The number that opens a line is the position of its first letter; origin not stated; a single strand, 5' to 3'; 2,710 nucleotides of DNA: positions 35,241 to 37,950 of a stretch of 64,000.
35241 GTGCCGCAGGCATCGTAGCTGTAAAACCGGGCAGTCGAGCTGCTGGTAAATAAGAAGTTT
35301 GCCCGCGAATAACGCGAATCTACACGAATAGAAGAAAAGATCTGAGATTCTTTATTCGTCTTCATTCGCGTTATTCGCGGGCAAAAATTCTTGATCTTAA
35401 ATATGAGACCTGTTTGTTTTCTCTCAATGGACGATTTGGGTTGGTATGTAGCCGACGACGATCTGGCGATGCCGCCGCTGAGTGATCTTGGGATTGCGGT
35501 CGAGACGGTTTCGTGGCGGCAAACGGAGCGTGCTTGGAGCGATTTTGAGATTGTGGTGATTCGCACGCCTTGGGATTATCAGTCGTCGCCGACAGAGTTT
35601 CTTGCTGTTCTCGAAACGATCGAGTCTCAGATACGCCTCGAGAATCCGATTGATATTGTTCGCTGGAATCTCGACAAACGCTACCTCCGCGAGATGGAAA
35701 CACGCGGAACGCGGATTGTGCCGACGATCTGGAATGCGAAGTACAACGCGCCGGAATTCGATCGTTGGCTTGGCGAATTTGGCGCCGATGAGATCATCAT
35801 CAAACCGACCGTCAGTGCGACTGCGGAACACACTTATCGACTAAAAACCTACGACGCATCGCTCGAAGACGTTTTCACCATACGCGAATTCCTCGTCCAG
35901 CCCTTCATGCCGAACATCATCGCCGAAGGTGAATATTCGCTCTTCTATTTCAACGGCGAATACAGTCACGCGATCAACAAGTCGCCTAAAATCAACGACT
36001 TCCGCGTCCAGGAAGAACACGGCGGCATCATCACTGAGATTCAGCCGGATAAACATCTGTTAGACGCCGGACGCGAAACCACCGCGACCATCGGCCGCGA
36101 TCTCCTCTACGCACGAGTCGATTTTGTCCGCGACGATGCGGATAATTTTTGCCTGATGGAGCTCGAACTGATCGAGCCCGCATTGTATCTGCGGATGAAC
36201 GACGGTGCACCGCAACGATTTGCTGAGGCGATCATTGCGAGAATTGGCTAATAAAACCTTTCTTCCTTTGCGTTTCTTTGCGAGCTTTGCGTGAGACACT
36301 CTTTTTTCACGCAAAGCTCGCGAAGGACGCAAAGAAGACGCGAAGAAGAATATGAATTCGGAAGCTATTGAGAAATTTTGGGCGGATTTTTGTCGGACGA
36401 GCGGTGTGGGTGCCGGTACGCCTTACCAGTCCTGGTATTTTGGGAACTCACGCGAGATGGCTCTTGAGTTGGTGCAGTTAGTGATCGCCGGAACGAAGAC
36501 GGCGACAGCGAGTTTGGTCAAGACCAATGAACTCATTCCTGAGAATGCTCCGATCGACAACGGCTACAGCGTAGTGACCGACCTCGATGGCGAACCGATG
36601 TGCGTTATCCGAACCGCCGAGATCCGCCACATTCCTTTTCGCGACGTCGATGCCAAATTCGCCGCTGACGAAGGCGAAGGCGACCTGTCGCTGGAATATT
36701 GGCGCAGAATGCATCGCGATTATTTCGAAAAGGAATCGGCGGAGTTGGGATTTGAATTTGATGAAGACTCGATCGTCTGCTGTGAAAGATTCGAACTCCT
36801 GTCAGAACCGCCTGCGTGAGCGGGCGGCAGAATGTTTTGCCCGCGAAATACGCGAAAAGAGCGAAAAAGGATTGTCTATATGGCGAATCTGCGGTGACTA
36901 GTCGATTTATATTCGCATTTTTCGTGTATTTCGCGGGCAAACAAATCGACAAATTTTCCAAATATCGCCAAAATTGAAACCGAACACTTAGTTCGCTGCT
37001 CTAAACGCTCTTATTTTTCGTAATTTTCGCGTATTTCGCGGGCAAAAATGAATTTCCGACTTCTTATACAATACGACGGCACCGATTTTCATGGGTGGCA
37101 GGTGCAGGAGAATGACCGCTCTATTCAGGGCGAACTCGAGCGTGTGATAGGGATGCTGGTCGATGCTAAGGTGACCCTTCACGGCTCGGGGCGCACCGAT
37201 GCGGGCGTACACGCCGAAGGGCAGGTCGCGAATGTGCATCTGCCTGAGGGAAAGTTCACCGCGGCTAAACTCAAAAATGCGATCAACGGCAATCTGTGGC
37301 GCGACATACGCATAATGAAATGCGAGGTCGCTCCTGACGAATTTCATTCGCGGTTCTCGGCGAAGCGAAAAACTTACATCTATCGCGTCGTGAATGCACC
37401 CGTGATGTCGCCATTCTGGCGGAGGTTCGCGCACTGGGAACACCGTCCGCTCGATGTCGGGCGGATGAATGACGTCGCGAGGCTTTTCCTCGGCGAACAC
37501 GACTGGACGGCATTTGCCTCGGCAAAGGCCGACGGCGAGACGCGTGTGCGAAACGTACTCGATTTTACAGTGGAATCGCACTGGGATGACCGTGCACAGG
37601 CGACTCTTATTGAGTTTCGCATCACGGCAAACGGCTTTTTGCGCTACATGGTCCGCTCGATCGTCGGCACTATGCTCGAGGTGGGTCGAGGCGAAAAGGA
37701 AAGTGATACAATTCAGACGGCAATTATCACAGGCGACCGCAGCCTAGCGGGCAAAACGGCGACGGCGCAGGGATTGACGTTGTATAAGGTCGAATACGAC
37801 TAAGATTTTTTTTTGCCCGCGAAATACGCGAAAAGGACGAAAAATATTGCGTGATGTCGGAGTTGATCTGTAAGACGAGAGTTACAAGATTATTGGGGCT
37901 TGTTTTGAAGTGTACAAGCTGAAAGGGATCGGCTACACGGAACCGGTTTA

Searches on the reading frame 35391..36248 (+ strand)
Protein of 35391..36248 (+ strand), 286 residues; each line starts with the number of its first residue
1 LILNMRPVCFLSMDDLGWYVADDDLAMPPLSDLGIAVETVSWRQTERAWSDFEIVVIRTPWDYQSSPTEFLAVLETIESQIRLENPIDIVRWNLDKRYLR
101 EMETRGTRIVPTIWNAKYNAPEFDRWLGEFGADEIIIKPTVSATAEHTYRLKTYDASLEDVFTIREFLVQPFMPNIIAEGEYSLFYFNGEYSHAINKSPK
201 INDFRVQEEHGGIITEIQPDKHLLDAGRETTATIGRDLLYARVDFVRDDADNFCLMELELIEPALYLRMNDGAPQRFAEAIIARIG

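Call 14: search_protein_families(library=ncbifam, proteins=[window:35391-36248:+], max_evalue=0.01)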
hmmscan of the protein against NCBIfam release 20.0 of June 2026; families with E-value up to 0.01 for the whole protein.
window:35391-36248:+ (286 aa): 1 family
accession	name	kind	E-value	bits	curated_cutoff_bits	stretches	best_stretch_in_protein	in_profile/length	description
NF058666.1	D_CycloSer_DcsG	equivalog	7.9e-51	172.9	360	1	28-285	24-297/298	D-cycloserine synthetase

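Call 15: search_protein_families(library=pfam, proteins=[window:35391-36248:+], max_evalue=0.01)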
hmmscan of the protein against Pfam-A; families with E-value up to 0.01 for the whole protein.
window:35391-36248:+ (286 aa): 0 families

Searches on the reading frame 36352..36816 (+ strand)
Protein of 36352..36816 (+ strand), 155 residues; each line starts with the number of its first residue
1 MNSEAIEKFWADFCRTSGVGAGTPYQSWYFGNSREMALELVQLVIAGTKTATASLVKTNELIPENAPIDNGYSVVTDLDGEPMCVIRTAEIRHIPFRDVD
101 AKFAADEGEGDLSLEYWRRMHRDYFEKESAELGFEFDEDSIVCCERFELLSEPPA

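Call 14: search_protein_families(library=ncbifam, proteins=[window:36352-36816:+], max_evalue=0.01)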
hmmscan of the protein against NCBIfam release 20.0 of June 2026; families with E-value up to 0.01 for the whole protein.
window:36352-36816:+ (155 aa): 0 families

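Call 15: search_protein_families(library=pfam, proteins=[window:36352-36816:+], max_evalue=0.01)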
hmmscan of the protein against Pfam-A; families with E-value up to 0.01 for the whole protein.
window:36352-36816:+ (155 aa): 1 family
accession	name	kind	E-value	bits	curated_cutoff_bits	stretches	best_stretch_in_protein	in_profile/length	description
PF04266.20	ASCH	-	1.3e-21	77.7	21.2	1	33-150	6-102/103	ASCH domain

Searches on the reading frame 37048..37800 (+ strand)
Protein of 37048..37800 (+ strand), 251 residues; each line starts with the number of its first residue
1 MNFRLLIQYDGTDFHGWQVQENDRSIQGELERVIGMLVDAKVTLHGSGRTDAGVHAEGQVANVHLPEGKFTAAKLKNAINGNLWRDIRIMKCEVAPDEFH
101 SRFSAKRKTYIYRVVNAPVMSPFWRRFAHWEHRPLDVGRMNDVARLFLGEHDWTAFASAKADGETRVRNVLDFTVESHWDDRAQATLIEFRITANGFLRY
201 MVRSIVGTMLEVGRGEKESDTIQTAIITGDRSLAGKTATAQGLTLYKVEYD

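Call 14: search_protein_families(library=ncbifam, proteins=[window:37048-37800:+], max_evalue=0.01)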
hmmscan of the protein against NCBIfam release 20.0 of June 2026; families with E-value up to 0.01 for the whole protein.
window:37048-37800:+ (251 aa): 2 families
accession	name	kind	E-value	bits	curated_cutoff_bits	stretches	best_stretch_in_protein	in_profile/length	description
TIGR00071.1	hisT_truA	equivalog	3.3e-52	177.4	142.85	1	3-245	3-228/228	tRNA pseudouridine(38-40) synthase TruA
NF000622.1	PRK00021.3-3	equivalog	9.6e-25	87.6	308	1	7-251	5-228/265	tRNA pseudouridine(38-40) synthase TruA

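Call 15: search_protein_families(library=pfam, proteins=[window:37048-37800:+], max_evalue=0.01)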
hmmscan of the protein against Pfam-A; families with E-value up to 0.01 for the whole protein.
window:37048-37800:+ (251 aa): 1 family
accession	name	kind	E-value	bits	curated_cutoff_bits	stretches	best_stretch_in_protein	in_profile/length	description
PF01416.25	PseudoU_synth_1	-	4.1e-37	127.4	23.3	2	144-251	2-108/108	tRNA pseudouridine synthase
